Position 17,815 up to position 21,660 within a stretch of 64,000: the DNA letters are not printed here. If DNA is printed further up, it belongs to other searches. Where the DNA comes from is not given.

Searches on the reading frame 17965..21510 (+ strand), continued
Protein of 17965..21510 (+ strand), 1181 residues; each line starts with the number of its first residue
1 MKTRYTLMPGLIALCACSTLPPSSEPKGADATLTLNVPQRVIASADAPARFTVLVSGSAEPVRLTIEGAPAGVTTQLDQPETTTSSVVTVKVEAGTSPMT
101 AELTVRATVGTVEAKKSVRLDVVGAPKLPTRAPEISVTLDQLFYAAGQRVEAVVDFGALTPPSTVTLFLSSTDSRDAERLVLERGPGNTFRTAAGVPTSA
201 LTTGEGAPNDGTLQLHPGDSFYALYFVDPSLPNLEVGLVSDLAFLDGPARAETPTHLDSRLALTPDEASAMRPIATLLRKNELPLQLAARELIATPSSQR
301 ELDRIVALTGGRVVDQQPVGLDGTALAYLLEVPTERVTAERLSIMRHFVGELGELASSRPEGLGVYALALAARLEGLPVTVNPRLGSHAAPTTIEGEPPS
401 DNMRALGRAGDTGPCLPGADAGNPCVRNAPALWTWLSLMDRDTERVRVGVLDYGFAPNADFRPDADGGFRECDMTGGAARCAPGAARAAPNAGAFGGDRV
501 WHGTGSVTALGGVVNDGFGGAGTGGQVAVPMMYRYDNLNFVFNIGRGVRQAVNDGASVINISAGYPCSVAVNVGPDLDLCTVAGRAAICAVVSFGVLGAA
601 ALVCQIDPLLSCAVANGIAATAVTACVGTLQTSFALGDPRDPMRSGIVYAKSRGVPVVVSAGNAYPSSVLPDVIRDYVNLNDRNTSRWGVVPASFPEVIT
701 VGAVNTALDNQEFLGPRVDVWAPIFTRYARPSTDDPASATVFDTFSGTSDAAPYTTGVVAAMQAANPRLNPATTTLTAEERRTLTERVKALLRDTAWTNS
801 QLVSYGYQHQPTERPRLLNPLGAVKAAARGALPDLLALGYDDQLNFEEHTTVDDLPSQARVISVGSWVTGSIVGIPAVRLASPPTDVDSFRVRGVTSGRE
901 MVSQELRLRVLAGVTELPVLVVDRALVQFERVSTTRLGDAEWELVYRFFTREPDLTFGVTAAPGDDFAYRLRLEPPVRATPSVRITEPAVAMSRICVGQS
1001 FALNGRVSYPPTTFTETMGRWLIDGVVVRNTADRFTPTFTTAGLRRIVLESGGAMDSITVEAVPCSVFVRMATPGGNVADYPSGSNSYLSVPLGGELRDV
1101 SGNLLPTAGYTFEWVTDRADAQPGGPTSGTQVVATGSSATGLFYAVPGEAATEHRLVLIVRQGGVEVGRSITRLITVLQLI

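Call 50: find_homologous_proteins(query=L010:9219-10643:-, max_evalue=1e-60)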
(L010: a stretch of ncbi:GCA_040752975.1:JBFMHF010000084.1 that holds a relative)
Query L010:9219-10643:- (474 aa): 6789 proteins with E <= 1e-60 among 8000 candidates; the best 120 are listed.
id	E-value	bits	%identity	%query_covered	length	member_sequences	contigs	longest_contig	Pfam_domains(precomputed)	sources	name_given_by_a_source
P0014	5.7e-285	963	94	100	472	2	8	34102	PF00158.33,PF00498.32,PF25601.2,PF02954.26,PF16697.11,PF14532.13,PF07728.21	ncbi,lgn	ncbi:MAG: hypothetical protein AMXMBFR34_07660 [Myxococcaceae bacterium]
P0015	4.2e-256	868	84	98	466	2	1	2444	PF00158.33,PF00498.32,PF25601.2,PF02954.26,PF16697.11,PF14532.13,PF07728.21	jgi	jgi:DNA-binding NtrC family response regulator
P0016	4.5e-237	805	78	100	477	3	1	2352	PF00158.33,PF00498.32,PF25601.2,PF02954.26,PF16697.11,PF14532.13,PF07728.21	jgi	-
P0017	6.9e-232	788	86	87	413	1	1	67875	PF00158.33,PF00498.32,PF25601.2,PF02954.26,PF16697.11,PF14532.13,PF07728.21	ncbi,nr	ncbi:MAG: sigma 54-interacting transcriptional regulator, partial [Myxococcales bacterium]|nr:sigma 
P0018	4.9e-224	763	73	100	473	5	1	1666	PF00158.33,PF00498.32,PF25601.2,PF02954.26,PF16697.11,PF14532.13,PF07728.21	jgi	jgi:DNA-binding NtrC family response regulator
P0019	1.1e-218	745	72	100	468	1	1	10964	PF00158.33,PF00498.32,PF25601.2,PF16697.11,PF14532.13,PF07728.21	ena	-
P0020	1.5e-217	741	73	100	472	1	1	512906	PF00158.33,PF00498.32,PF25601.2,PF02954.26,PF16697.11,PF14532.13,PF07728.21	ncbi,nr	ncbi:MAG: sigma 54-interacting transcriptional regulator [Archangium sp.]|nr:sigma 54-interacting tr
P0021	2.7e-217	740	73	100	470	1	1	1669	PF00158.33,PF00498.32,PF25601.2,PF16697.11,PF14532.13,PF07728.21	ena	-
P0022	7.0e-217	739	71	100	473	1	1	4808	PF00158.33,PF00498.32,PF25601.2,PF02954.26,PF16697.11,PF14532.13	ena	-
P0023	7.0e-216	736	70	100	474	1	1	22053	PF00158.33,PF00498.32,PF25601.2,PF02954.26,PF16697.11,PF14532.13,PF07728.21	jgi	jgi:two-component system, NtrC family, response regulator GlrR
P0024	8.4e-216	735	71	100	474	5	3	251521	PF00158.33,PF00498.32,PF25601.2,PF16697.11,PF14532.13,PF07728.21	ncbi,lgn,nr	ncbi:MAG: sigma 54-interacting transcriptional regulator [Archangium sp.]|nr:sigma 54-interacting tr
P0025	3.4e-215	733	72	100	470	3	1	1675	PF00158.33,PF00498.32,PF25601.2,PF16697.11,PF14532.13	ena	-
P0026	5.1e-213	726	79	88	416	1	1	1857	PF00158.33,PF00498.32,PF25601.2,PF02954.26,PF16697.11,PF14532.13,PF07728.21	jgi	jgi:DNA-binding NtrC family response regulator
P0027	7.9e-213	726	73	100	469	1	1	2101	PF00158.33,PF00498.32,PF25601.2,PF02954.26,PF16697.11,PF14532.13,PF07728.21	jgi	jgi:DNA-binding NtrC family response regulator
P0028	3.6e-210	717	70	100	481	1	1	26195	PF00158.33,PF00498.32,PF25601.2,PF02954.26,PF16697.11,PF14532.13,PF07728.21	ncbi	ncbi:MAG: sigma 54-interacting transcriptional regulator [Myxococcota bacterium]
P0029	1.2e-200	685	67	100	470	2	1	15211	PF00158.33,PF00498.32,PF25601.2,PF16697.11,PF14532.13,PF07728.21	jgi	jgi:two-component system, NtrC family, response regulator GlrR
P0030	1.1e-196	672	68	100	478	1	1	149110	PF00158.33,PF00498.32,PF25601.2,PF02954.26,PF16697.11,PF14532.13,PF07728.21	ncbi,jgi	ncbi:MAG: sigma 54-interacting transcriptional regulator [Myxococcaceae bacterium]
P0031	5.4e-192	657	70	93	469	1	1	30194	PF00158.33,PF00498.32,PF25601.2,PF02954.26,PF16697.11,PF14532.13,PF07728.21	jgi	jgi:two-component system, NtrC family, response regulator GlrR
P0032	1.1e-189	649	66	98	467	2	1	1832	PF00158.33,PF00498.32,PF25601.2,PF02954.26,PF16697.11,PF14532.13,PF07728.21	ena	-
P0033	4.6e-186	637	64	99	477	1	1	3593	PF00158.33,PF00498.32,PF25601.2,PF16697.11,PF14532.13,PF07728.21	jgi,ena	-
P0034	4.6e-186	637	65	96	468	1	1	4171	PF00158.33,PF00498.32,PF25601.2,PF16697.11,PF14532.13,PF07728.21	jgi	jgi:DNA-binding NtrC family response regulator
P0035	1.1e-182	626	62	100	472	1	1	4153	PF00158.33,PF00498.32,PF25601.2,PF16697.11,PF14532.13,PF07728.21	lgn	-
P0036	2.3e-179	615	63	97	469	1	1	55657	PF00158.33,PF00498.32,PF25601.2,PF16697.11,PF14532.13,PF07728.21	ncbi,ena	-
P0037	3.5e-179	615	72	84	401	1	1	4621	PF00158.33,PF00498.32,PF25601.2,PF16697.11,PF14532.13,PF07728.21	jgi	jgi:DNA-binding NtrC family response regulator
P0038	2.4e-178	612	62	99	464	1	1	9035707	PF00158.33,PF00498.32,PF25601.2,PF16697.11,PF14532.13,PF07728.21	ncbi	ncbi:MAG: sigma 54-interacting transcriptional regulator [Myxococcaceae bacterium]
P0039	4.0e-178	611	85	69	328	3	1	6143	PF00158.33,PF25601.2,PF02954.26,PF14532.13,PF07728.21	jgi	jgi:DNA-binding NtrC family response regulator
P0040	3.2e-174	598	61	97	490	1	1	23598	PF00158.33,PF00498.32,PF25601.2,PF16697.11,PF14532.13,PF07728.21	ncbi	-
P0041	1.1e-172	593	61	97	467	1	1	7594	PF00158.33,PF07724.21,PF00498.32,PF25601.2,PF16697.11,PF14532.13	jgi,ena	-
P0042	2.4e-172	592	60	100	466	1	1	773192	PF00158.33,PF00498.32,PF25601.2,PF16697.11,PF14532.13,PF07728.21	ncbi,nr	ncbi:MAG: sigma 54-interacting transcriptional regulator [Archangiaceae bacterium]|nr:sigma 54-inter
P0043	2.5e-172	592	61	97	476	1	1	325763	PF00158.33,PF00498.32,PF25601.2,PF16697.11,PF14532.13,PF07728.21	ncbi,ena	-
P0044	3.4e-172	592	63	93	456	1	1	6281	PF00158.33,PF00498.32,PF25601.2,PF16697.11,PF14532.13,PF07728.21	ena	-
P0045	3.7e-172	592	60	97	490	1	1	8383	PF00158.33,PF00498.32,PF25601.2,PF16697.11,PF14532.13,PF07728.21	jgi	jgi:two-component system, NtrC family, response regulator GlrR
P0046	1.2e-171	590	61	100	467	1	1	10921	PF00158.33,PF00498.32,PF25601.2,PF16697.11,PF14532.13,PF07728.21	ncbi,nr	ncbi:MAG: sigma 54-interacting transcriptional regulator [Myxococcaceae bacterium]|nr:sigma 54-inter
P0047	2.8e-170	585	60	100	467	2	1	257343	PF00158.33,PF00498.32,PF25601.2,PF16697.11,PF14532.13,PF07728.21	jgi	-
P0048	4.0e-170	585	63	95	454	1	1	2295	PF00158.33,PF00498.32,PF25601.2,PF16697.11,PF14532.13,PF07728.21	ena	-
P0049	1.9e-169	583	60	100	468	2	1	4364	PF00158.33,PF00498.32,PF25601.2,PF16697.11,PF14532.13,PF07728.21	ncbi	-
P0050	1.9e-169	583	59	100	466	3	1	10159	PF00158.33,PF00498.32,PF25601.2,PF16697.11,PF14532.13,PF07728.21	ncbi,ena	-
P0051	1.2e-167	577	62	89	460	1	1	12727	PF00158.33,PF00498.32,PF25601.2,PF16697.11,PF14532.13,PF07728.21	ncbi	-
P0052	2.3e-167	576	57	97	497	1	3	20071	PF00158.33,PF00498.32,PF25601.2,PF16697.11,PF14532.13,PF07728.21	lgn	-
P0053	2.7e-167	576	60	95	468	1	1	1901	PF00158.33,PF00498.32,PF25601.2,PF16697.11,PF14532.13,PF07728.21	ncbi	-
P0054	2.2e-165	569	59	98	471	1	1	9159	PF00158.33,PF00498.32,PF25601.2,PF16697.11,PF14532.13,PF07728.21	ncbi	-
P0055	3.2e-165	569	62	91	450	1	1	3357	PF00158.33,PF00498.32,PF25601.2,PF16697.11,PF14532.13,PF07728.21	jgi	jgi:DNA-binding NtrC family response regulator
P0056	3.4e-165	569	58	100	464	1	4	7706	PF00158.33,PF00498.32,PF25601.2,PF16697.11,PF14532.13,PF07728.21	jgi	jgi:two-component system response regulator GlrR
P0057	2.6e-163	562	61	92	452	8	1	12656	PF00158.33,PF00498.32,PF25601.2,PF02954.26,PF16697.11,PF14532.13,PF07728.21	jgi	jgi:two-component system, NtrC family, response regulator GlrR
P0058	1.6e-162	560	64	85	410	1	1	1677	PF00158.33,PF00498.32,PF25601.2,PF02954.26,PF16697.11,PF14532.13,PF07728.21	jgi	jgi:DNA-binding NtrC family response regulator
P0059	7.4e-162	558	60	91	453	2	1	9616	PF00158.33,PF00498.32,PF25601.2,PF02954.26,PF16697.11,PF14532.13,PF07728.21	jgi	-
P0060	9.6e-162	557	59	93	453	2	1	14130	PF00158.33,PF00498.32,PF25601.2,PF02954.26,PF16697.11,PF14532.13,PF07728.21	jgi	jgi:DNA-binding NtrC family response regulator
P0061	1.4e-161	557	58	94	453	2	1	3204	PF00158.33,PF00498.32,PF25601.2,PF02954.26,PF16697.11,PF14532.13,PF07728.21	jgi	-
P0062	1.7e-160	553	61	89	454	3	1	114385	PF00158.33,PF00498.32,PF25601.2,PF16697.11,PF14532.13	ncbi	-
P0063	3.0e-159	549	59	94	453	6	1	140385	PF00158.33,PF00498.32,PF25601.2,PF02954.26,PF16697.11,PF14532.13,PF07728.21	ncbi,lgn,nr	ncbi:MAG: sigma 54-interacting transcriptional regulator [Myxococcales bacterium]|nr:sigma 54-intera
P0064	3.0e-159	549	60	89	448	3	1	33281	PF00158.33,PF00498.32,PF25601.2,PF02954.26,PF16697.11,PF14532.13,PF07728.21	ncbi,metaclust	ncbi:MAG: sigma 54-interacting transcriptional regulator [Myxococcaceae bacterium]|metaclust:\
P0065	1.7e-158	546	59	92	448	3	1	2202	PF00158.33,PF00498.32,PF25601.2,PF02954.26,PF16697.11,PF14532.13,PF07728.21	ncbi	-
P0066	9.9e-158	544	59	92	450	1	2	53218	PF00158.33,PF00498.32,PF25601.2,PF02954.26,PF16697.11,PF14532.13,PF07728.21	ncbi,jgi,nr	ncbi:MAG: sigma 54-interacting transcriptional regulator [Myxococcus sp.]|nr:sigma 54-interacting tr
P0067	6.6e-156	538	58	92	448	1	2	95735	PF00158.33,PF00498.32,PF25601.2,PF02954.26,PF16697.11,PF14532.13,PF07728.21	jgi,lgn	jgi:DNA-binding NtrC family response regulator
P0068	4.7e-154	532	65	79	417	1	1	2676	PF00158.33,PF00498.32,PF16697.11,PF14532.13,PF07728.21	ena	-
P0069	5.4e-154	532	61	84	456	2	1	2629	PF00158.33,PF07724.21,PF00498.32,PF25601.2,PF16697.11,PF14532.13,PF07728.21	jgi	jgi:two-component system, NtrC family, response regulator GlrR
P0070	1.2e-151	524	55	92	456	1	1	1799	PF00158.33,PF00498.32,PF25601.2,PF16697.11,PF14532.13,PF07728.21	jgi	jgi:DNA-binding NtrC family response regulator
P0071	1.9e-150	520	56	96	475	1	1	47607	PF00158.33,PF00498.32,PF25601.2,PF16697.11,PF14532.13,PF07728.21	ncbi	-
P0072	2.0e-150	520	56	94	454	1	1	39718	PF00158.33,PF00498.32,PF25601.2,PF16697.11,PF14532.13,PF07728.21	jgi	jgi:two-component system, NtrC family, response regulator GlrR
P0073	7.9e-144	498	59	83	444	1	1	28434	PF00158.33,PF00498.32,PF25601.2,PF16697.11,PF14532.13,PF07728.21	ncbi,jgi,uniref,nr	ncbi:sigma 54-interacting transcriptional regulator [Hyalangium sp.]|uniref:sigma 54-interacting tra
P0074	2.0e-143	497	57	87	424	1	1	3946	PF00158.33,PF00498.32,PF25601.2,PF16697.11,PF14532.13,PF07728.21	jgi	jgi:two-component system, NtrC family, response regulator GlrR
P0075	2.6e-143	496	58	83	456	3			PF00158.33,PF00498.32,PF25601.2,PF16697.11,PF00004.36,PF14532.13,PF07728.21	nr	nr:sigma 54-interacting transcriptional regulator [Archangium violaceum]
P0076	3.5e-143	496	54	91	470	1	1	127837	PF00158.33,PF00498.32,PF25601.2,PF16697.11,PF14532.13,PF07728.21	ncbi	-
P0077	4.0e-143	496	58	83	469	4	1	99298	PF00158.33,PF00498.32,PF25601.2,PF16697.11,PF14532.13,PF07728.21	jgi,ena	-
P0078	6.9e-143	495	58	84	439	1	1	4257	PF00158.33,PF00498.32,PF25601.2,PF02954.26,PF16697.11,PF14532.13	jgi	jgi:DNA-binding NtrC family response regulator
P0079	1.3e-142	494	58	83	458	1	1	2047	PF00158.33,PF00498.32,PF25601.2,PF02954.26,PF16697.11,PF14532.13,PF07728.21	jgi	jgi:two-component system, NtrC family, response regulator GlrR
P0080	2.4e-142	493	55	93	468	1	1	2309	PF00158.33,PF00498.32,PF25601.2,PF16697.11,PF14532.13,PF07728.21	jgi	jgi:two-component system, NtrC family, response regulator GlrR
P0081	3.6e-142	493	56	84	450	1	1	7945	PF00158.33,PF07724.21,PF00498.32,PF25601.2,PF02954.26,PF16697.11,PF00004.36,PF14532.13,PF07728.21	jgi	jgi:two-component system response regulator GlrR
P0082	7.7e-142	492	58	83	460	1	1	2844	PF00158.33,PF00498.32,PF25601.2,PF02954.26,PF16697.11,PF14532.13,PF07728.21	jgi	jgi:DNA-binding NtrC family response regulator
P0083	2.3e-141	490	58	84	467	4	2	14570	PF24001.2,PF00158.33,PF00498.32,PF25601.2,PF16697.11,PF14532.13,PF07728.21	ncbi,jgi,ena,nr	ncbi:MAG TPA: sigma 54-interacting transcriptional regulator [Archangium sp.]|nr:sigma 54-interactin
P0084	3.7e-141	489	54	93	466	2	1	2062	PF00158.33,PF00498.32,PF25601.2,PF16697.11,PF14532.13,PF07728.21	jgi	jgi:two-component system, NtrC family, response regulator GlrR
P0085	4.2e-141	489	57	83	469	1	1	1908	PF00158.33,PF00498.32,PF25601.2,PF16697.11,PF14532.13,PF07728.21,PF01078.28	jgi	jgi:DNA-binding NtrC family response regulator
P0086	1.1e-140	488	57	84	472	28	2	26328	PF00158.33,PF00498.32,PF25601.2,PF02954.26,PF16697.11,PF14532.13,PF07728.21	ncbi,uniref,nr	ncbi:sigma 54-interacting transcriptional regulator [Myxococcus xanthus]|uniref:Sigma 54-interacting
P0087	1.6e-140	487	57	84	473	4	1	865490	PF00158.33,PF00498.32,PF25601.2,PF16697.11,PF14532.13,PF07728.21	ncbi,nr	ncbi:sigma-54-dependent Fis family transcriptional regulator [Corallococcus sp. H22C18031201]|nr:sig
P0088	1.6e-140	487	57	84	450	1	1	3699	PF00158.33,PF00498.32,PF25601.2,PF16697.11,PF14532.13,PF07728.21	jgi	jgi:transcriptional regulator with PAS, ATPase and Fis domain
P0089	2.4e-140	487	57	83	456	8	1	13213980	PF00158.33,PF00498.32,PF25601.2,PF16697.11,PF00004.36,PF14532.13,PF07728.21,PF01078.28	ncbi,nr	ncbi:sigma 54-interacting transcriptional regulator [Archangium violaceum]|nr:sigma 54-interacting t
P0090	2.6e-140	487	54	92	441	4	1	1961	PF00158.33,PF00498.32,PF25601.2,PF16697.11,PF14532.13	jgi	jgi:two-component system response regulator GlrR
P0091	4.0e-140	486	57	84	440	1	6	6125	PF00158.33,PF00498.32,PF25601.2,PF16697.11,PF14532.13,PF07728.21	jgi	jgi:two-component system response regulator GlrR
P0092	5.0e-140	486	56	83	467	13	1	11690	PF00158.33,PF00498.32,PF25601.2,PF16697.11,PF00004.36,PF14532.13,PF07728.21,PF01078.28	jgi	-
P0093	5.7e-140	485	55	84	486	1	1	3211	PF00158.33,PF00498.32,PF25601.2,PF16697.11,PF14532.13,PF07728.21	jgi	jgi:two-component system, NtrC family, response regulator GlrR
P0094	6.8e-140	485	82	59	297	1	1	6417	PF00158.33,PF00498.32,PF16697.11,PF14532.13,PF07728.21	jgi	jgi:hypothetical protein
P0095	8.6e-140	485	57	83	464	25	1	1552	PF00158.33,PF00498.32,PF25601.2,PF16697.11,PF00004.36,PF14532.13,PF07728.21,PF01078.28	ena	-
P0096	9.1e-140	485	54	92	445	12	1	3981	PF00158.33,PF00498.32,PF25601.2,PF02954.26,PF16697.11,PF00004.36,PF14532.13,PF07728.21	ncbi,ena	-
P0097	1.0e-139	485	57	84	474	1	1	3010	PF00158.33,PF00498.32,PF25601.2,PF16697.11,PF14532.13,PF07728.21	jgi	jgi:DNA-binding NtrC family response regulator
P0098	1.1e-139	485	57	83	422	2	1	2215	PF00158.33,PF00498.32,PF25601.2,PF16697.11,PF00004.36,PF14532.13,PF07728.21,PF01078.28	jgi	jgi:transcriptional regulator with PAS, ATPase and Fis domain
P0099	1.2e-139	484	57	83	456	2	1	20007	PF00158.33,PF00498.32,PF25601.2,PF16697.11,PF14532.13,PF07728.21,PF01078.28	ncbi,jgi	jgi:DNA-binding NtrC family response regulator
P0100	1.5e-139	484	58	84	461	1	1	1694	PF00158.33,PF00498.32,PF25601.2,PF16697.11,PF14532.13,PF07728.21,PF01078.28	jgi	jgi:DNA-binding NtrC family response regulator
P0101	1.6e-139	484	57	83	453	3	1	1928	PF00158.33,PF00498.32,PF25601.2,PF16697.11,PF00004.36,PF14532.13,PF07728.21,PF01078.28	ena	-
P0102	1.7e-139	484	57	83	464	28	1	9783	PF00158.33,PF00498.32,PF25601.2,PF16697.11,PF00004.36,PF14532.13,PF07728.21,PF01078.28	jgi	jgi:two-component system, NtrC family, response regulator GlrR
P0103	1.9e-139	484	55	88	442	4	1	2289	PF00158.33,PF00498.32,PF25601.2,PF16697.11,PF14532.13,PF07728.21,PF01078.28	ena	-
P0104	2.6e-139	483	57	84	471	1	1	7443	PF00158.33,PF00498.32,PF25601.2,PF02954.26,PF16697.11,PF14532.13,PF07728.21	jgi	jgi:two-component system, NtrC family, response regulator GlrR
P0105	3.4e-139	483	58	84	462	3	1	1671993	PF00158.33,PF07724.21,PF00498.32,PF25601.2,PF16697.11,PF14532.13,PF07728.21,PF01078.28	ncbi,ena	-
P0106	3.7e-139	483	57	83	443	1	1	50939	PF00158.33,PF00498.32,PF25601.2,PF16697.11,PF14532.13,PF07728.21,PF01078.28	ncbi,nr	ncbi:MAG TPA: sigma 54-interacting transcriptional regulator [Haliangiales bacterium]|nr:sigma 54-in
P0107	5.3e-139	482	57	83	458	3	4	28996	PF00158.33,PF00498.32,PF25601.2,PF16697.11,PF00004.36,PF14532.13,PF07728.21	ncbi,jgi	jgi:DNA-binding NtrC family response regulator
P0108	5.8e-139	482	57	83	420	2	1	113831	PF00158.33,PF00498.32,PF25601.2,PF16697.11,PF14532.13,PF07728.21,PF01078.28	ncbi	-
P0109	6.2e-139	482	55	83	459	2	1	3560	PF00158.33,PF00498.32,PF25601.2,PF16697.11,PF00004.36,PF14532.13,PF07728.21,PF01078.28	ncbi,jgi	jgi:DNA-binding NtrC family response regulator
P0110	6.9e-139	482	58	83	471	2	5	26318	PF00158.33,PF00498.32,PF25601.2,PF16697.11,PF00004.36,PF14532.13,PF07728.21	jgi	jgi:two-component system response regulator GlrR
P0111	7.4e-139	482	58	83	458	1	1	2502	PF00158.33,PF00498.32,PF25601.2,PF16697.11,PF00004.36,PF14532.13,PF07728.21,PF01078.28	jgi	jgi:two-component system, NtrC family, response regulator GlrR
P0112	7.6e-139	482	58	84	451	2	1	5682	PF00158.33,PF07724.21,PF00498.32,PF25601.2,PF02954.26,PF16697.11,PF14532.13,PF07728.21,PF01078.28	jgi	jgi:two-component system, NtrC family, response regulator GlrR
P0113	8.3e-139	482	57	84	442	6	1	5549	PF00158.33,PF00498.32,PF25601.2,PF02954.26,PF16697.11,PF14532.13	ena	-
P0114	8.6e-139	482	55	83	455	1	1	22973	PF00158.33,PF00498.32,PF25601.2,PF16697.11,PF14532.13,PF07728.21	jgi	jgi:two-component system response regulator GlrR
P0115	9.3e-139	481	56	83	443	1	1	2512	PF00158.33,PF07724.21,PF00498.32,PF25601.2,PF16697.11,PF14532.13,PF07728.21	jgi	jgi:DNA-binding NtrC family response regulator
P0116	9.9e-139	481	57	83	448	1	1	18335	PF00158.33,PF00498.32,PF25601.2,PF16697.11,PF14532.13,PF07728.21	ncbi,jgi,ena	jgi:DNA-binding NtrC family response regulator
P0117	1.2e-138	481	57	84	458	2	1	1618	PF00158.33,PF00498.32,PF25601.2,PF16697.11,PF00493.30,PF00004.36,PF14532.13,PF07728.21,PF01078.28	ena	-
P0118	1.2e-138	481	57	83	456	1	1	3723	PF00158.33,PF07724.21,PF00498.32,PF25601.2,PF16697.11,PF00004.36,PF14532.13,PF07728.21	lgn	-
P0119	1.4e-138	481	57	83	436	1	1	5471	PF00158.33,PF00498.32,PF25601.2,PF02954.26,PF16697.11,PF00004.36,PF14532.13,PF07728.21,PF01078.28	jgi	jgi:two-component system, NtrC family, response regulator GlrR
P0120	1.4e-138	481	53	92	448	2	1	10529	PF00158.33,PF00498.32,PF25601.2,PF16697.11,PF14532.13,PF07728.21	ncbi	ncbi:MAG: hypothetical protein NVS4B10_05360 [Myxococcales bacterium]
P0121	1.5e-138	481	59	83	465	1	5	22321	PF00158.33,PF00498.32,PF25601.2,PF16697.11,PF14532.13,PF07728.21,PF01078.28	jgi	jgi:two-component system response regulator GlrR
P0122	2.0e-138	480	54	84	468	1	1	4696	PF00158.33,PF00498.32,PF25601.2,PF16697.11,PF14532.13,PF07728.21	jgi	-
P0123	2.3e-138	480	56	83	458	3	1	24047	PF00158.33,PF00498.32,PF25601.2,PF16697.11,PF00004.36,PF14532.13,PF07728.21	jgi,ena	jgi:DNA-binding NtrC family response regulator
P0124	2.4e-138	480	57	84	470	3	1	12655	PF00158.33,PF00498.32,PF25601.2,PF16697.11,PF14532.13,PF07728.21,PF01078.28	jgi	-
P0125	3.0e-138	480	57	85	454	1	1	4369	PF00158.33,PF00498.32,PF25601.2,PF16697.11,PF14532.13,PF07728.21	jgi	jgi:two-component system response regulator GlrR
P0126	3.0e-138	480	56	83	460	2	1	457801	PF00158.33,PF00498.32,PF25601.2,PF16697.11,PF00004.36,PF14532.13,PF07728.21,PF01078.28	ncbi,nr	ncbi:sigma 54-interacting transcriptional regulator [Myxococcaceae bacterium JPH2]|nr:sigma 54-inter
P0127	4.2e-138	479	54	84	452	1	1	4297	PF00158.33,PF07724.21,PF00498.32,PF25601.2,PF16697.11,PF14532.13,PF07728.21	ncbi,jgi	ncbi:MAG TPA: sigma 54-interacting transcriptional regulator [Polyangia bacterium]|jgi:transcription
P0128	5.0e-138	479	57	84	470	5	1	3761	PF00158.33,PF07724.21,PF00498.32,PF25601.2,PF02954.26,PF16697.11,PF14532.13,PF07728.21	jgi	jgi:DNA-binding NtrC family response regulator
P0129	5.0e-138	479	56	84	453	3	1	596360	PF00158.33,PF00498.32,PF25601.2,PF16697.11,PF14532.13,PF07728.21,PF01078.28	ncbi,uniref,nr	ncbi:sigma 54-interacting transcriptional regulator [Hyalangium rubrum]|uniref:Sigma 54-interacting 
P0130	5.1e-138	479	54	92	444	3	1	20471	PF00158.33,PF00498.32,PF25601.2,PF02954.26,PF16697.11,PF00004.36,PF14532.13,PF07728.21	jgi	jgi:DNA-binding NtrC family response regulator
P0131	5.2e-138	479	53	92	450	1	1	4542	PF00158.33,PF00498.32,PF25601.2,PF16697.11,PF14532.13,PF07728.21,PF01078.28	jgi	jgi:two-component system, NtrC family, response regulator GlrR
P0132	6.0e-138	479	56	84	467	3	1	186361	PF00158.33,PF07724.21,PF00498.32,PF25601.2,PF02954.26,PF16697.11,PF14532.13,PF07728.21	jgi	jgi:two-component system response regulator GlrR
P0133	6.3e-138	479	55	84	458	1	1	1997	PF00158.33,PF07724.21,PF00498.32,PF25601.2,PF16697.11,PF14532.13,PF07728.21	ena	-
